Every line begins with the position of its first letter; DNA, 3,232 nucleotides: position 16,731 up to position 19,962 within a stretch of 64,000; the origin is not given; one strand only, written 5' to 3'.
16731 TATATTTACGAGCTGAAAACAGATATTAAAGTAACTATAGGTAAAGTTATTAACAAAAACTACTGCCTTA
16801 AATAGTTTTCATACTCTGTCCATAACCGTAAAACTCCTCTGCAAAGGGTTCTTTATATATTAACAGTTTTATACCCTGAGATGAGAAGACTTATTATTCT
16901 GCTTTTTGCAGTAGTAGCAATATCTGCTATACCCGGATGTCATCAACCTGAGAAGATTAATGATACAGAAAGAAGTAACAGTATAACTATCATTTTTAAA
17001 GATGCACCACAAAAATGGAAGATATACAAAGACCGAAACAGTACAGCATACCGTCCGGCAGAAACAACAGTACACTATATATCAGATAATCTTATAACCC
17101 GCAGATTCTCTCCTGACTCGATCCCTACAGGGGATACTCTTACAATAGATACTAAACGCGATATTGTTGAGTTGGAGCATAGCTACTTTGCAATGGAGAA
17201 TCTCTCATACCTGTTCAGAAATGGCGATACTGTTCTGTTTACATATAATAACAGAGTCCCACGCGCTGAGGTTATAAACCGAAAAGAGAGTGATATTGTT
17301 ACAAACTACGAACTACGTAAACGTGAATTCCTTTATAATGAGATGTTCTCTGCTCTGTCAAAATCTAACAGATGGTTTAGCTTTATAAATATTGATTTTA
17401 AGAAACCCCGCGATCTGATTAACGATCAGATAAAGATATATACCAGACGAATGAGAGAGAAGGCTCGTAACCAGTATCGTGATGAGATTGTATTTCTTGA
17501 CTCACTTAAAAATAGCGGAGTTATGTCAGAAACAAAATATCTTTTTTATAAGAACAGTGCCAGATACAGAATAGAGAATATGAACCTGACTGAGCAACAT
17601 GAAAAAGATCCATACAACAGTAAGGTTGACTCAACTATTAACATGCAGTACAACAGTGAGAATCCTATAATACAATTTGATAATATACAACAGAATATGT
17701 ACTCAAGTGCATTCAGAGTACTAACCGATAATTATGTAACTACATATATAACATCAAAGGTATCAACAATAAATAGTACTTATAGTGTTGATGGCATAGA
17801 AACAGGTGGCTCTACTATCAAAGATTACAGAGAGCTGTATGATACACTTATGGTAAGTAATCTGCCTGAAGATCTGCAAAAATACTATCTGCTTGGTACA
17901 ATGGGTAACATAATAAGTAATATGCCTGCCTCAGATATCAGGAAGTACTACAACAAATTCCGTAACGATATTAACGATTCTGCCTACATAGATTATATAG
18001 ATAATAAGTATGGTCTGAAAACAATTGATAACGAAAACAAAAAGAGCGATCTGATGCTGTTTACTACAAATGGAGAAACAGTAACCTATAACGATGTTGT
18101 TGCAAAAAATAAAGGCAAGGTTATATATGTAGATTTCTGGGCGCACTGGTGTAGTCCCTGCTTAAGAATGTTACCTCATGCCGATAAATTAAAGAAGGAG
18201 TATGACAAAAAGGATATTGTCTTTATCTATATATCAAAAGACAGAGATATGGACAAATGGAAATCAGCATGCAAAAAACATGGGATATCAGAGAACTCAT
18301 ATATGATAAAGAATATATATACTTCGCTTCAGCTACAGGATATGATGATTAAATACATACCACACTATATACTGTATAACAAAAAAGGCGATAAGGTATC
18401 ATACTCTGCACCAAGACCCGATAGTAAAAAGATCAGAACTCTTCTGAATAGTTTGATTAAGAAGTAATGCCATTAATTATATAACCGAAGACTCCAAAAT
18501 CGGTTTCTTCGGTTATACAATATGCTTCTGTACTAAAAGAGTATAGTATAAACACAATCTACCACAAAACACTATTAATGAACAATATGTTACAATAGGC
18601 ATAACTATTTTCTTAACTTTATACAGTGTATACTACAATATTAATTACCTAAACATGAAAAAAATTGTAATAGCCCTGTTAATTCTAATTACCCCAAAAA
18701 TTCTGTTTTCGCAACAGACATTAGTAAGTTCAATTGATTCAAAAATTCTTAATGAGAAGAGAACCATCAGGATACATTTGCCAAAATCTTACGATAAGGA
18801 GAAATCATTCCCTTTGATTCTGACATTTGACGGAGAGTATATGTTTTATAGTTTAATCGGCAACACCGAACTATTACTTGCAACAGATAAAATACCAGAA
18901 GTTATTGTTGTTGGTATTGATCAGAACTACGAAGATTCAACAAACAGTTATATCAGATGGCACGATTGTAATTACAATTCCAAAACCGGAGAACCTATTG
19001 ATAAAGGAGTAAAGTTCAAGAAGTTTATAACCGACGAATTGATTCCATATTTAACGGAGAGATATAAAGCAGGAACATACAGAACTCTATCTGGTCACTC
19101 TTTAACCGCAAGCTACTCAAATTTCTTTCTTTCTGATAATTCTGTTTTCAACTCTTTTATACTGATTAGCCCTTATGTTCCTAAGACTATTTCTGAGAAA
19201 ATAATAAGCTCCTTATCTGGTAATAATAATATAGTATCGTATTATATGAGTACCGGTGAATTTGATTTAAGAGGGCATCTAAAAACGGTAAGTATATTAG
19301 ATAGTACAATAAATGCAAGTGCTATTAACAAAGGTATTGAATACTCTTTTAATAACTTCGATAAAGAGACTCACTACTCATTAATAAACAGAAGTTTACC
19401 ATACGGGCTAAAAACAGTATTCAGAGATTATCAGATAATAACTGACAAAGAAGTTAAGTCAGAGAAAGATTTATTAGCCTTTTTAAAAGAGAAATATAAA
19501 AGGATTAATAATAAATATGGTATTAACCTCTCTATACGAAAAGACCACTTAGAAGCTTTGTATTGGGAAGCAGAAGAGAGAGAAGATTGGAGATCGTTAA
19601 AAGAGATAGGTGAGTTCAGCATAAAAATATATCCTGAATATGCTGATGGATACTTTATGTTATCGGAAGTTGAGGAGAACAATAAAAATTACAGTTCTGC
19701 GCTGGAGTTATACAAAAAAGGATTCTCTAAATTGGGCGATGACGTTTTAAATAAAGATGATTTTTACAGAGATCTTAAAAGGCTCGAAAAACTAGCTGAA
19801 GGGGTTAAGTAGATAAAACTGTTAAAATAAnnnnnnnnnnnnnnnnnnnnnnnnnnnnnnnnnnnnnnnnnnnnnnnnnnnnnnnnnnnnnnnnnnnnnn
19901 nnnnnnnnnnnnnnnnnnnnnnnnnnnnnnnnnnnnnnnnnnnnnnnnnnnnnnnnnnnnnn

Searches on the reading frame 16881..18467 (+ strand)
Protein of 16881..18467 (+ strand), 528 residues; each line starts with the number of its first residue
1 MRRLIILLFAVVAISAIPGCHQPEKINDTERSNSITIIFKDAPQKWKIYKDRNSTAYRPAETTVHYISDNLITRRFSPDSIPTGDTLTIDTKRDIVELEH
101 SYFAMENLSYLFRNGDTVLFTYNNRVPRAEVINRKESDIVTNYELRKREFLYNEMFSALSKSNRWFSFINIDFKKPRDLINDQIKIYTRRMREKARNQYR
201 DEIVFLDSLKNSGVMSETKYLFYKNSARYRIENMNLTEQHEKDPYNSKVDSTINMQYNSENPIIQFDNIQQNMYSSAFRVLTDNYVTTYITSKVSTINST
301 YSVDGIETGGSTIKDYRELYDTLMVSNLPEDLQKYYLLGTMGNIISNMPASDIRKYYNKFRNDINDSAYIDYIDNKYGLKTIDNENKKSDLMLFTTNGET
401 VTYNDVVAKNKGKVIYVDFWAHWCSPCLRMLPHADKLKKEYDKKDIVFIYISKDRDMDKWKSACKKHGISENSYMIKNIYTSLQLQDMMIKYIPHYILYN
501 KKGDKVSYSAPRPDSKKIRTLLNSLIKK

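Call 49: search_protein_families(library=pfam, proteins=[window:16881-18467:+], max_evalue=0.001)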
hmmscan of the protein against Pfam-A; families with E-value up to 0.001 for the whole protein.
window:16881-18467:+ (528 aa): 5 families
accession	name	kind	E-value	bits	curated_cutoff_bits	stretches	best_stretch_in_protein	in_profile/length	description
PF13905.12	Thioredoxin_8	-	1.3e-13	51.5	27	1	412-503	1-92/94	Thioredoxin-like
PF00085.26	Thioredoxin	-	6.3e-11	42.6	23.5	1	401-470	8-71/103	Thioredoxin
PF08534.16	Redoxin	-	1.4e-09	38.4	26.6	1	408-515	24-137/148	Redoxin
PF00578.27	AhpC-TSA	-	5.6e-08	33.2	26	1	390-469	7-82/124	AhpC/TSA family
PF13098.12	Thioredoxin_2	-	0.0004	21.1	27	0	408-502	1-85/104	Thioredoxin-like domain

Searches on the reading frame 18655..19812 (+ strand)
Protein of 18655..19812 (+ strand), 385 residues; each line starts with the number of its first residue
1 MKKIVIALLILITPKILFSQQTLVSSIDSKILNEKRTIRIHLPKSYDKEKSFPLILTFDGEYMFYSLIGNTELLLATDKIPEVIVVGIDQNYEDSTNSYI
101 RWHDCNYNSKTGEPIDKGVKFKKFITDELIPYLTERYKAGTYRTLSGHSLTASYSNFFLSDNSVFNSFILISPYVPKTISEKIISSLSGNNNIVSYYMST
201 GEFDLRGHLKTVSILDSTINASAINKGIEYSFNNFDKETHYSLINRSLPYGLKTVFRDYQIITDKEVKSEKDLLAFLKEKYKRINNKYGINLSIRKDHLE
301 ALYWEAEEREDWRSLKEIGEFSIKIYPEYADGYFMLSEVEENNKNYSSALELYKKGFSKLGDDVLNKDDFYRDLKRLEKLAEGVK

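Call 49: search_protein_families(library=pfam, proteins=[window:18655-19812:+], max_evalue=0.001)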
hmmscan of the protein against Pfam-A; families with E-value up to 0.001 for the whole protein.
window:18655-19812:+ (385 aa): 1 family
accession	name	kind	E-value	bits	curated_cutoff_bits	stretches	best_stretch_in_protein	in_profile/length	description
PF00756.26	Esterase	-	6.3e-17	62.6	22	1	29-176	1-151/251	Putative esterase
